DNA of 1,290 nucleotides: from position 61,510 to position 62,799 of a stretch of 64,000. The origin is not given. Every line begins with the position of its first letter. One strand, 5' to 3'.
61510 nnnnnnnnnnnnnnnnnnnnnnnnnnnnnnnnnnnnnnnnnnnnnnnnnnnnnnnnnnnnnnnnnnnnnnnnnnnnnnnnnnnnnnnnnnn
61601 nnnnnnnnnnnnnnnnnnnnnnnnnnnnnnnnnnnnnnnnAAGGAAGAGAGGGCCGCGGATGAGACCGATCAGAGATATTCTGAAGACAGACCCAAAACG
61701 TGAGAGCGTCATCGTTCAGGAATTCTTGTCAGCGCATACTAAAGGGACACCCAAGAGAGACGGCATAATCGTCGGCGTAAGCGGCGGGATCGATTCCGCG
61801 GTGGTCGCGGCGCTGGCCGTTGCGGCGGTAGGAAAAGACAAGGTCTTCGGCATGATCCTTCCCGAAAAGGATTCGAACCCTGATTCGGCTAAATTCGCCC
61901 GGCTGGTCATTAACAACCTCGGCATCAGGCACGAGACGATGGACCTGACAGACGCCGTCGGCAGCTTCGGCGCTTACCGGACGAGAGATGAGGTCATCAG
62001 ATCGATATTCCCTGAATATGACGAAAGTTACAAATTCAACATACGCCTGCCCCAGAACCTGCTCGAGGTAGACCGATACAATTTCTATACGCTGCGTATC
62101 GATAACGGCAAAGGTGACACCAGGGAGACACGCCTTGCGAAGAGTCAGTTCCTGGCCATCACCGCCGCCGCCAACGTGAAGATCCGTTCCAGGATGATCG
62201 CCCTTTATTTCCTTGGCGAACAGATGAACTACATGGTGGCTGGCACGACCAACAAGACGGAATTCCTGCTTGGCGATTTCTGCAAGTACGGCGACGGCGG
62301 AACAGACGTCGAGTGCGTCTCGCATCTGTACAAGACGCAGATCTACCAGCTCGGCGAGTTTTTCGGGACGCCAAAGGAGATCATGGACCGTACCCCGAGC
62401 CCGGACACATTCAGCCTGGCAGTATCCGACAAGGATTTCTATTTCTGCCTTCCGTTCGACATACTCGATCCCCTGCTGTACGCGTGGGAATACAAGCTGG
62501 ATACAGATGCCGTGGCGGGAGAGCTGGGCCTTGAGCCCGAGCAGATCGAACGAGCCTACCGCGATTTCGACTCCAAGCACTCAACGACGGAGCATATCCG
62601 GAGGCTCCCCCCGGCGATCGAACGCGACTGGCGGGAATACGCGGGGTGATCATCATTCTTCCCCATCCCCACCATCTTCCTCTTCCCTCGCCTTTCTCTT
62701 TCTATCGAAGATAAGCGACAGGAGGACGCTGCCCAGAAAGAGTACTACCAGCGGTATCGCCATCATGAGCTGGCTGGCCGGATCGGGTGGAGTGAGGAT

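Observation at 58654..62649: Cassette: two divergent NadE-family amidoligases flanking a DltC-like carrier protein and an adenylating ligase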

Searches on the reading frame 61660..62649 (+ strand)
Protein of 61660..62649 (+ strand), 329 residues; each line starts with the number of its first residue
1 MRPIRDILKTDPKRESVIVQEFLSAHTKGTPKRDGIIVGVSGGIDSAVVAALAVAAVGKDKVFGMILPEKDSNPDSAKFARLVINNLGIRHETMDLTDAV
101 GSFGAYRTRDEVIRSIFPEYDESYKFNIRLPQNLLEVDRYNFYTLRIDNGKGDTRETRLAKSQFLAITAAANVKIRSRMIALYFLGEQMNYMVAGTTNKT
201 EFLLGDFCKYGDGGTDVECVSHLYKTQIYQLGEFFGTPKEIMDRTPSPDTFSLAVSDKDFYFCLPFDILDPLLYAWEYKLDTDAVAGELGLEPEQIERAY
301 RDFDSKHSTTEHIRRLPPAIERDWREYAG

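Call 3: search_protein_families(library=pfam, proteins=[window:61660-62649:+], max_evalue=0.01)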
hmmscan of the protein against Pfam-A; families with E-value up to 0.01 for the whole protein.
window:61660-62649:+ (329 aa): 4 families
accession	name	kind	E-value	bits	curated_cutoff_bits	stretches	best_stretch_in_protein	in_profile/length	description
PF02540.23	NAD_synthase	-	2.6e-49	168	21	2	166-317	97-242/242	NAD synthase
PF00733.27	Asn_synthase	-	4.5e-05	23.7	21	1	40-98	24-81/354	Asparagine synthase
PF03054.22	tRNA_Me_trans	-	0.0033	17.6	20.6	1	36-98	3-74/202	tRNA methyl transferase HUP domain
PF06508.19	QueC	-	0.0077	16.2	22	0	36-97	2-61/210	Queuosine biosynthesis protein QueC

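Call 4: search_protein_families(library=ncbifam, proteins=[window:61660-62649:+], max_evalue=0.01)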
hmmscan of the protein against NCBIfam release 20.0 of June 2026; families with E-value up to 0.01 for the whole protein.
window:61660-62649:+ (329 aa): 14 families
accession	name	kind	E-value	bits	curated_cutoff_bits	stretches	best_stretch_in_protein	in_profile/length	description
NF002048.0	PRK00876.1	subfamily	3e-106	354.9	313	1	4-322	8-325/330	NAD(+) synthase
NF010587.0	PRK13980.1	equivalog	7.2e-55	186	255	2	168-323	111-261/267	NAD+ synthase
TIGR00552.1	nadE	equivalog_domain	7.1e-48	163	63.65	2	110-325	49-249/251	NAD(+) synthase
NF010588.0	PRK13981.1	equivalog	1.1e-25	90.1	479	2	35-104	287-356/546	NAD+ synthase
NF001979.1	PRK00768.1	equivalog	1.1e-22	80.9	250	2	169-250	131-212/266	NAD(+) synthase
TIGR00268.2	TIGR00268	equivalog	2.5e-07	30.2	150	1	34-97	14-77/259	ATP-dependent sacrificial sulfur transferase LarE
NF000848.1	PRK00074.1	equivalog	3.3e-07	29.3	400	1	31-64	211-244/512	glutamine-hydrolyzing GMP synthase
TIGR00884.1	guaA_Cterm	equivalog_domain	3.5e-07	29.8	338.75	1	34-60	17-43/310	glutamine-hydrolyzing GMP synthase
NF001138.1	PRK00143.1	equivalog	2.1e-05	23.6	284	1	36-99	2-71/345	tRNA 2-thiouridine(34) synthase MnmA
TIGR01536.1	asn_synth_AEB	equivalog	3e-05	23.2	267.1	1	39-98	258-317/517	asparagine synthase (glutamine-hydrolyzing)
NF002730.0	PRK02628.1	equivalog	0.00012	20.4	473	1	34-100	360-431/677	NAD(+) synthase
NF033561.1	macrolact_Ik_Al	subfamily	0.0006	18.5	300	1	39-99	217-279/561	albusnodin/ikarugamycin family macrolactam cyclase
TIGR00420.1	trmU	equivalog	0.0031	16.4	236.95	1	36-98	3-73/351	tRNA 2-thiouridine(34) synthase MnmA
TIGR00364.1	TIGR00364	equivalog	0.0041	16.7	150.3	1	37-97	2-60/201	7-cyano-7-deazaguanine synthase QueC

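Call 58: find_homologous_proteins(query=window:61660-62649:+)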
Query window:61660-62649:+ (329 aa): 4376 proteins with E <= 0.001 among 8000 candidates; the best 120 are listed.
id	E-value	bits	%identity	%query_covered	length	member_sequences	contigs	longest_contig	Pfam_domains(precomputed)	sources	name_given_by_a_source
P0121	5.9e-220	747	100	100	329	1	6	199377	PF02540.24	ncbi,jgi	jgi:NAD+ synthase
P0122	2.9e-219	745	100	100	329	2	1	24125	PF02540.24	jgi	jgi:NAD+ synthase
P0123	7.7e-219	744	100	100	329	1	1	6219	PF02540.24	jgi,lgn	-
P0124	2.0e-189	647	86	100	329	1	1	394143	PF02540.24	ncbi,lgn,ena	-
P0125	5.3e-189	645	86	100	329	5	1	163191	PF02540.24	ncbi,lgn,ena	-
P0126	6.1e-188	642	84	100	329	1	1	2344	PF00733.28,PF02540.24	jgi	-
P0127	2.2e-186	637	86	100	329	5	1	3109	PF02540.24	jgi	jgi:NAD+ synthase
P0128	6.9e-186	635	84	100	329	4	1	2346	PF02540.24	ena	-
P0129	6.6e-185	632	84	100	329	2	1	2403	PF02540.24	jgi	jgi:NAD+ synthase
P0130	1.8e-184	631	84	100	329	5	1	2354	PF02540.24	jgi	jgi:NAD+ synthase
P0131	3.0e-184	630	85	99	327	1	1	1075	PF02540.24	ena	-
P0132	2.2e-183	627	83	100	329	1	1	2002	PF02540.24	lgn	-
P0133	1.3e-180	618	82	100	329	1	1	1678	PF02540.24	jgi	jgi:NAD+ synthase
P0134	9.0e-180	615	82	100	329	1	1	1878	PF02540.24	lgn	-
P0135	1.1e-174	598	78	100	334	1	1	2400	PF00733.28,PF02540.24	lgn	-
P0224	5.6e-105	369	53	96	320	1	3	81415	PF02540.24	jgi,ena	-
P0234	1.7e-104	368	53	96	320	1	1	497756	PF02540.24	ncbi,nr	ncbi:MAG: NAD(+) synthase [PVC group bacterium]|nr:NAD(+) synthase [PVC group bacterium]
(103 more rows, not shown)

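Call 60: find_encoding_contigs(protein=P0234, flank=9000, max_places=1)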
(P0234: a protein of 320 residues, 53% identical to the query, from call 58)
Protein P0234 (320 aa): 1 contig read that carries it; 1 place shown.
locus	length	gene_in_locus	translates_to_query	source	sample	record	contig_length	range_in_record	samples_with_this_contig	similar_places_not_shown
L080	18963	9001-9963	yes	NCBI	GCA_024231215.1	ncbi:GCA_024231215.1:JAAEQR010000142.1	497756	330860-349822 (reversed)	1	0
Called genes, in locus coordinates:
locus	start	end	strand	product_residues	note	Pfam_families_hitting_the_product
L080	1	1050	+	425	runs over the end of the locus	PF02706:Wzz (weak), PF13807:GNVR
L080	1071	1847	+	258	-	PF13614:AAA_31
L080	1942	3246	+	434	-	PF03446:NAD_binding_2, PF03721:UDPG_MGDP_dh_N, PF00984:UDPG_MGDP_dh, PF03720:UDPG_MGDP_dh_C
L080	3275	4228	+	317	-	PF01073:3Beta_HSD, PF01370:Epimerase, PF02719:Polysacc_synt_2, PF04321:RmlD_sub_bind, PF05368:NmrA (weak), PF08659:KR (weak), PF13460:NAD_binding_10, PF16363:GDP_Man_Dehyd, +1 more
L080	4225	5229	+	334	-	PF00535:Glycos_transf_2, PF13641:Glyco_tranf_2_3 (weak)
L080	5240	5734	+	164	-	PF00908:dTDP_sugar_isom, PF14667:Polysacc_synt_C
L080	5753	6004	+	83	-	PF00550:PP-binding (weak)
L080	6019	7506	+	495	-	PF00501:AMP-binding, PF13193:AMP-binding_C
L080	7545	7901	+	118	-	PF05635:23S_rRNA_IVP, PF22296:bAvd (faint)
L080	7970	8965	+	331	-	-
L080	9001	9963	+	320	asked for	PF02540:NAD_synthase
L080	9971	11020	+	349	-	PF00583:Acetyltransf_1 (weak), PF13527:Acetyltransf_9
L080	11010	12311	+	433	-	PF04015:DUF362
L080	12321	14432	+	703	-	PF01522:Polysacc_deac_1, PF03065:Glyco_hydro_57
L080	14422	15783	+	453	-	PF01636:APH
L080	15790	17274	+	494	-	PF01943:Polysacc_synt, PF13440:Polysacc_synt_3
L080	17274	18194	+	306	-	-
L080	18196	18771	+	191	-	-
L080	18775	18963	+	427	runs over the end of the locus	PF04932:Wzy_C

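Call 61: find_encoding_contigs(protein=P0224, flank=9000, max_places=1)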
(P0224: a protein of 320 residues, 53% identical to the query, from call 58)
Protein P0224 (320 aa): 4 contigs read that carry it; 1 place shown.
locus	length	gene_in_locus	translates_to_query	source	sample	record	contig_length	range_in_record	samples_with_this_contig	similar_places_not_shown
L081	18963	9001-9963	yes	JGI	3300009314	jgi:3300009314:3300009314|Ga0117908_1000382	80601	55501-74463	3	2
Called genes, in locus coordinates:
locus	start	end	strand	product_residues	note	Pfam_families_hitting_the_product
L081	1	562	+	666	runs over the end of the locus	PF16889:Hepar_II_III_N, PF05426:Alginate_lyase (weak), PF07940:Hepar_II_III_C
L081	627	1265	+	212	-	PF00132:Hexapep (weak), PF14602:Hexapep_2 (weak)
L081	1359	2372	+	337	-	-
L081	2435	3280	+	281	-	-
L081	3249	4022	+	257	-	PF03808:Glyco_tran_WecG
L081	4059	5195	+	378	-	PF02350:Epimerase_2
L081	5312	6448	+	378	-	PF02350:Epimerase_2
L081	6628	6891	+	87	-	-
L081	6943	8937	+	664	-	PF13522:GATase_6, PF13537:GATase_7, PF00733:Asn_synthase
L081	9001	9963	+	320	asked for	PF02540:NAD_synthase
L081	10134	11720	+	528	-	PF00501:AMP-binding, PF13193:AMP-binding_C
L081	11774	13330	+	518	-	PF00501:AMP-binding, PF13193:AMP-binding_C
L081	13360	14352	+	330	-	PF02540:NAD_synthase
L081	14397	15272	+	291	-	-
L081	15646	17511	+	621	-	PF00132:Hexapep (faint), PF24894:Hexapep_GlmU (weak), PF25084:LbH_EIF2B, PF25087:GMPPB_C, PF09721:Exosortase_EpsH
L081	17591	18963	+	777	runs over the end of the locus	PF01656:CbiA (weak), PF10609:ParA, PF13614:AAA_31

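Call 76: search_protein_families(library=ncbifam, proteins=[L080:9971-11020:+, L080:7970-8965:+], max_evalue=0.00001)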
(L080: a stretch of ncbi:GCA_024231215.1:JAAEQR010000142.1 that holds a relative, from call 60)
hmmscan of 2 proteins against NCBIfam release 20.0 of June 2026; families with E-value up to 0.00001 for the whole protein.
L080:9971-11020:+ (349 aa): 0 families

L080:7970-8965:+ (331 aa): 1 family
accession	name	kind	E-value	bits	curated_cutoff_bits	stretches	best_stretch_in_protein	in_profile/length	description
TIGR03573.1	WbuX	subfamily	1.6e-48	165.9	203.2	1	1-316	1-317/344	N-acetyl sugar amidotransferase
